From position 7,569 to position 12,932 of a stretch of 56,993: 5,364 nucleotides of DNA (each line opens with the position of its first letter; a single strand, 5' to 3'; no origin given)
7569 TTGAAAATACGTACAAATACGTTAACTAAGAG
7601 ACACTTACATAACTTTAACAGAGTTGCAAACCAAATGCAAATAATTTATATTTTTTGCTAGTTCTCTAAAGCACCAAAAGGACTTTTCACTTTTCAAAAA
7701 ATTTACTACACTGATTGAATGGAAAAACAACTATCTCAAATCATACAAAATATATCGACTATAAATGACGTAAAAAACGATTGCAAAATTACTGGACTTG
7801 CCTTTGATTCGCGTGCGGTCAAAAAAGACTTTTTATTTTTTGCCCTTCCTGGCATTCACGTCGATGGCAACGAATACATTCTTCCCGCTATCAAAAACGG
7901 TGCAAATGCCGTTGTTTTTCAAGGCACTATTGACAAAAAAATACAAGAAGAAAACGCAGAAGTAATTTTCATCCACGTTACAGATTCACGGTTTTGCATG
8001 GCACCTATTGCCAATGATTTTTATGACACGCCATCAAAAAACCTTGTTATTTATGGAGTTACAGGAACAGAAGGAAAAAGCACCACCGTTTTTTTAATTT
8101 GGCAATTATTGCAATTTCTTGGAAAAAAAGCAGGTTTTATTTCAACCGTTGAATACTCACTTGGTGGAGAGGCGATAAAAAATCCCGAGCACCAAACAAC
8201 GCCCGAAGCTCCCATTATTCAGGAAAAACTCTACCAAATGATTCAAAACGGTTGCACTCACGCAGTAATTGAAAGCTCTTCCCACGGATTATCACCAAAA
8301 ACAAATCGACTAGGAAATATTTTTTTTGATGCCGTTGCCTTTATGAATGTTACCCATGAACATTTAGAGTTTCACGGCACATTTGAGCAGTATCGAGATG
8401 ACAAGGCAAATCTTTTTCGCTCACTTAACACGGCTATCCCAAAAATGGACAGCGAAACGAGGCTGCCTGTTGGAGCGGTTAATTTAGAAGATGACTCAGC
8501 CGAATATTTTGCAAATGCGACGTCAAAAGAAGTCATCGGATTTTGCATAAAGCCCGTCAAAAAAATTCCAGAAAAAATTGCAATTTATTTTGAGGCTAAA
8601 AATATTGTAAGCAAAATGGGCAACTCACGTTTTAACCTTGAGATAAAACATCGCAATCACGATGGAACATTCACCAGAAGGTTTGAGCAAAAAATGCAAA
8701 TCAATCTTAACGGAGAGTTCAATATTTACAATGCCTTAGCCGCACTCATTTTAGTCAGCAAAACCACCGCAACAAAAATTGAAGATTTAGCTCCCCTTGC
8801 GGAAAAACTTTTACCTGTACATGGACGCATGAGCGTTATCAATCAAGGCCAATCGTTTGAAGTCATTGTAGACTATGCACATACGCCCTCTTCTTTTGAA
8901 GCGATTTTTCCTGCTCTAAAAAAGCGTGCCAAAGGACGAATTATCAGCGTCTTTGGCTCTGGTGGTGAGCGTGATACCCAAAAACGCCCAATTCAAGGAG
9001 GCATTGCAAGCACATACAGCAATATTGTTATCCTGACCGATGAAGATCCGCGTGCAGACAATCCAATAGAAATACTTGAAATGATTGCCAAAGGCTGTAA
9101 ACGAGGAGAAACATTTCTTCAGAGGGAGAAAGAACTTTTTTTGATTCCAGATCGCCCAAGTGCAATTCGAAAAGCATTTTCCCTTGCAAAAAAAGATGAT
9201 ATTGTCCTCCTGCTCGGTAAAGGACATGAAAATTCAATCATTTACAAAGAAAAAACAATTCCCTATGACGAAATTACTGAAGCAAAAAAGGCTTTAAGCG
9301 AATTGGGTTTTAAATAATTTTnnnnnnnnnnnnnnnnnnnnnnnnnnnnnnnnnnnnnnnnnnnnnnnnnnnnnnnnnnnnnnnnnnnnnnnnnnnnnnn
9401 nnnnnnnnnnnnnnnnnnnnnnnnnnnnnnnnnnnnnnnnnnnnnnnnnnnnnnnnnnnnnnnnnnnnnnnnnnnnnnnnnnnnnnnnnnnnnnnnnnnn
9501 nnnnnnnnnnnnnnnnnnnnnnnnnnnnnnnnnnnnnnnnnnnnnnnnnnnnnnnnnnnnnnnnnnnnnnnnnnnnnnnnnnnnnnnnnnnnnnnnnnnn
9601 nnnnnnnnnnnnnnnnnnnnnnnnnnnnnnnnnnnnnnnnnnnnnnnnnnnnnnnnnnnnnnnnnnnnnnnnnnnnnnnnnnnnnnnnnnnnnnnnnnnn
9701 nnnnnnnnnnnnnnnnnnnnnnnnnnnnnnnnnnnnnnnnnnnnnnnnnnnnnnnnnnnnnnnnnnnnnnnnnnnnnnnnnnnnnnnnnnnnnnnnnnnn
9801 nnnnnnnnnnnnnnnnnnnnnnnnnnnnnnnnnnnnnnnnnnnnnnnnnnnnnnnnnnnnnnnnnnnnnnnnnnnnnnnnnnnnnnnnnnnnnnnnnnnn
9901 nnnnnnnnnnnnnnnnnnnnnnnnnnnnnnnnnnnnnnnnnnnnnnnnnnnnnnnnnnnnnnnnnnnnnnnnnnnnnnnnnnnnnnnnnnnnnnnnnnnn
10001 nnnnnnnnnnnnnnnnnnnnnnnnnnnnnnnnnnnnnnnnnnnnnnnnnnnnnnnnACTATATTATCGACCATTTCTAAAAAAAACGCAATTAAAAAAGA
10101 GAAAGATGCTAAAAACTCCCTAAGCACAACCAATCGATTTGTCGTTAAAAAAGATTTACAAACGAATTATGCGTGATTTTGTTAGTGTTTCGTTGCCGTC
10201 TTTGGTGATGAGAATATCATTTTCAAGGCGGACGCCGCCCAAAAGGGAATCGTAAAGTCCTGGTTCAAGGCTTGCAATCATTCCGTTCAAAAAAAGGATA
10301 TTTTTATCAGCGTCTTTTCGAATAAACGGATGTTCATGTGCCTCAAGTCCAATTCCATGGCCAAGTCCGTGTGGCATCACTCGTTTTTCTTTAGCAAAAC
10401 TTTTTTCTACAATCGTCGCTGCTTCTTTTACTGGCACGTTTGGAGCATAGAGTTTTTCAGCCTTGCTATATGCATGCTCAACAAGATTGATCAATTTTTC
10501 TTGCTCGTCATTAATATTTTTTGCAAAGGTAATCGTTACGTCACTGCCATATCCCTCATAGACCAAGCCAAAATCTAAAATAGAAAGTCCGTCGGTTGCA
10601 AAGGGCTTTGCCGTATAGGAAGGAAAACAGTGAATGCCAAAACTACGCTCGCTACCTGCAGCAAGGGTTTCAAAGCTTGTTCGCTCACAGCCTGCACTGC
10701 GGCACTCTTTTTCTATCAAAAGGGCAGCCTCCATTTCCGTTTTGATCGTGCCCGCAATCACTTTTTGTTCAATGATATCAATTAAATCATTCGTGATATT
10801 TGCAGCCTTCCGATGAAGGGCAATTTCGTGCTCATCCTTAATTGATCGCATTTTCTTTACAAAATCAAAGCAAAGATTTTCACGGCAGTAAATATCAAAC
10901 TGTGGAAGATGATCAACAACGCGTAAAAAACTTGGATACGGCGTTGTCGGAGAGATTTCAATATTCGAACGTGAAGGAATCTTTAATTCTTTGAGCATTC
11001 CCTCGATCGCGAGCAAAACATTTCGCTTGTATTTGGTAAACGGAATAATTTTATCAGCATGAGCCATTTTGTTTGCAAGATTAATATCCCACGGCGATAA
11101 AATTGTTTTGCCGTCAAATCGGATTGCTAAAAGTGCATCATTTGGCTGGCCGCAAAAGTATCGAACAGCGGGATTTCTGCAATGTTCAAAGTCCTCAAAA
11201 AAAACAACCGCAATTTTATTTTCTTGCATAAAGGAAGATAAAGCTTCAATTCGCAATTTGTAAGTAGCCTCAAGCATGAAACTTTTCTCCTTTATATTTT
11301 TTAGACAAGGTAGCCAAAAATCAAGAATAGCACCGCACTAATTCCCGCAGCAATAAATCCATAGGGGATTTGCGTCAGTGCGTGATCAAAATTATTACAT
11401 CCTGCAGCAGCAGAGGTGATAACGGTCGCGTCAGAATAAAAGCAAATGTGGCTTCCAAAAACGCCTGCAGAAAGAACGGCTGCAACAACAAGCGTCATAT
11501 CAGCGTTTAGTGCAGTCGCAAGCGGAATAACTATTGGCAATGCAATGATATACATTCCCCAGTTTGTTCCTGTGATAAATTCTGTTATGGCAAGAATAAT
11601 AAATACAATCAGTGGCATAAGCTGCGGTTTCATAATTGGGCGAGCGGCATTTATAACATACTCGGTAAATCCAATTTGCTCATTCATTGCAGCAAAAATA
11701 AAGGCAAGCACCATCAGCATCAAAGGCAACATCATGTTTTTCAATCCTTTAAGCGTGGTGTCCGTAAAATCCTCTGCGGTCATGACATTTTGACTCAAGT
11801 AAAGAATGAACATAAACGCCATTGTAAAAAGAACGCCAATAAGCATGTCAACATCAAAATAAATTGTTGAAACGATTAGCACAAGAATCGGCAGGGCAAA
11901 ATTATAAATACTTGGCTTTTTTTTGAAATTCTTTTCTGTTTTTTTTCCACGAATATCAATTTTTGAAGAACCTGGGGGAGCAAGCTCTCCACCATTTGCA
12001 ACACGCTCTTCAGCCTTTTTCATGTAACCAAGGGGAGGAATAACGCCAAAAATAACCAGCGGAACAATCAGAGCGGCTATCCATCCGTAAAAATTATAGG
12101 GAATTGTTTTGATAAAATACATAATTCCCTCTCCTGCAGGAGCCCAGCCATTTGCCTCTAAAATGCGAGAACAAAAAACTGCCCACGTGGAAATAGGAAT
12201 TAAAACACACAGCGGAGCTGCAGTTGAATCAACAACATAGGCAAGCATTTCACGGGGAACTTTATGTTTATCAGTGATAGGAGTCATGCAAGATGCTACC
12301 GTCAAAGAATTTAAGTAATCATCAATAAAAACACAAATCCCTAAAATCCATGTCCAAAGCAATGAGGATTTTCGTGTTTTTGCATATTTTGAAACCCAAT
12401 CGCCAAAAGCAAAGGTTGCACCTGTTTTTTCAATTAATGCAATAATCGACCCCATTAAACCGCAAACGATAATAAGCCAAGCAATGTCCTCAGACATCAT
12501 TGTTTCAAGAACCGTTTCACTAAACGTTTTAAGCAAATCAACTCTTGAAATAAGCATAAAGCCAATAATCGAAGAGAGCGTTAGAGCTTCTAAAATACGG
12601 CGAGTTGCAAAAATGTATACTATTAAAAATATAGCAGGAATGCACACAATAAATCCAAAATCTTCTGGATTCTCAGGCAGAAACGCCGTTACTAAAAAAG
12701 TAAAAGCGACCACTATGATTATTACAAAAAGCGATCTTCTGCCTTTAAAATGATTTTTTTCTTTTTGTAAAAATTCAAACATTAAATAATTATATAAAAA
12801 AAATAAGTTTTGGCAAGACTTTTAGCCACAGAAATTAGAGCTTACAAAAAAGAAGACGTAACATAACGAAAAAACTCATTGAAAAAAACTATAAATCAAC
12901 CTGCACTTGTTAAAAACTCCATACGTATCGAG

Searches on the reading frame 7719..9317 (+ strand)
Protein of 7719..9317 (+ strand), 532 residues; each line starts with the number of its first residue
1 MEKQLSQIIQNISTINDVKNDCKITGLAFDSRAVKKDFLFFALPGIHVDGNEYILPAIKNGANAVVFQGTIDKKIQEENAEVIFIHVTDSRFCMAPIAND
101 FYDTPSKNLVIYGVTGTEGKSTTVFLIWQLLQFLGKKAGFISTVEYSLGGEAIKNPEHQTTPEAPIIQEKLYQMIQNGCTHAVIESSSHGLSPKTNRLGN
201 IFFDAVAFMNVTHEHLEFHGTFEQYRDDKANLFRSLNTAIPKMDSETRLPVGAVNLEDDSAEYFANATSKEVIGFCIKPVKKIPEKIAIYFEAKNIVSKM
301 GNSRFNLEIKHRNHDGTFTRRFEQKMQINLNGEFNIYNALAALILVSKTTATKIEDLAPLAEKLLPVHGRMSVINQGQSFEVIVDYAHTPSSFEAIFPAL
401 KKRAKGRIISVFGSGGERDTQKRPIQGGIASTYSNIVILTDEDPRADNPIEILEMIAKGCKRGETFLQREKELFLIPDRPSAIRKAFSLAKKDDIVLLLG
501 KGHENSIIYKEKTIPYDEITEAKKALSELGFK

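Call 30: search_protein_families(library=pfam, proteins=[window:7719-9317:+], max_evalue=0.00001)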
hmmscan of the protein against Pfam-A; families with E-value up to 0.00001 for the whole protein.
window:7719-9317:+ (532 aa): 3 families
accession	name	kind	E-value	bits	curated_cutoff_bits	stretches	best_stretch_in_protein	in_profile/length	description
PF08245.18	Mur_ligase_M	-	1.6e-33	116.8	24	1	114-345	1-199/200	Mur ligase middle domain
PF02875.26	Mur_ligase_C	-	2.5e-27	96.6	28.4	1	369-502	1-127/127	Mur ligase, glutamate ligase domain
PF01225.30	Mur_ligase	-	1.1e-08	35.7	21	1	23-102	1-95/95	Mur ligase family, catalytic domain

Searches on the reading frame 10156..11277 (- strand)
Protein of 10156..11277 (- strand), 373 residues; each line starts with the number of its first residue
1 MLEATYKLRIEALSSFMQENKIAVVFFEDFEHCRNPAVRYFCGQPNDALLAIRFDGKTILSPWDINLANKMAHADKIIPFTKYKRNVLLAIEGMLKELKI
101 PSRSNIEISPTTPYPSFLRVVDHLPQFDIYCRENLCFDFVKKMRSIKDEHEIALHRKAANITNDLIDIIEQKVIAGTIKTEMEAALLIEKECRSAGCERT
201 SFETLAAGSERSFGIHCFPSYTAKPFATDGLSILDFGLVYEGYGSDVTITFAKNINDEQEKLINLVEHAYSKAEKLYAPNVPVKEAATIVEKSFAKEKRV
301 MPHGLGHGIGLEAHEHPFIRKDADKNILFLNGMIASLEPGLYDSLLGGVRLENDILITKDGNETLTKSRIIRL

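Call 30: search_protein_families(library=pfam, proteins=[window:10156-11277:-], max_evalue=0.00001)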
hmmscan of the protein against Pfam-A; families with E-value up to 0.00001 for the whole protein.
window:10156-11277:- (373 aa): 1 family
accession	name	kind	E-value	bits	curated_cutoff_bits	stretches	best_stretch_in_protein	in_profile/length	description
PF00557.29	Peptidase_M24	-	1.2e-37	130.1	23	1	154-359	2-208/208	Metallopeptidase family M24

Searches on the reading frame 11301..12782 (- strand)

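Call 30: search_protein_families(library=pfam, proteins=[window:11301-12782:-], max_evalue=0.00001)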
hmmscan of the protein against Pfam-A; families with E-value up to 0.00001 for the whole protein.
window:11301-12782:- (493 aa): 2 families
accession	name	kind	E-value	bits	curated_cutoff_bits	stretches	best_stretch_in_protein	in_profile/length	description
PF03553.21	Na_H_antiporter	-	2.4e-30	106.3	23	1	222-490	35-302/303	Na+/H+ antiporter family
PF03606.21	DcuC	-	4.4e-06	25.9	23.1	1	231-463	194-433/461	C4-dicarboxylate anaerobic carrier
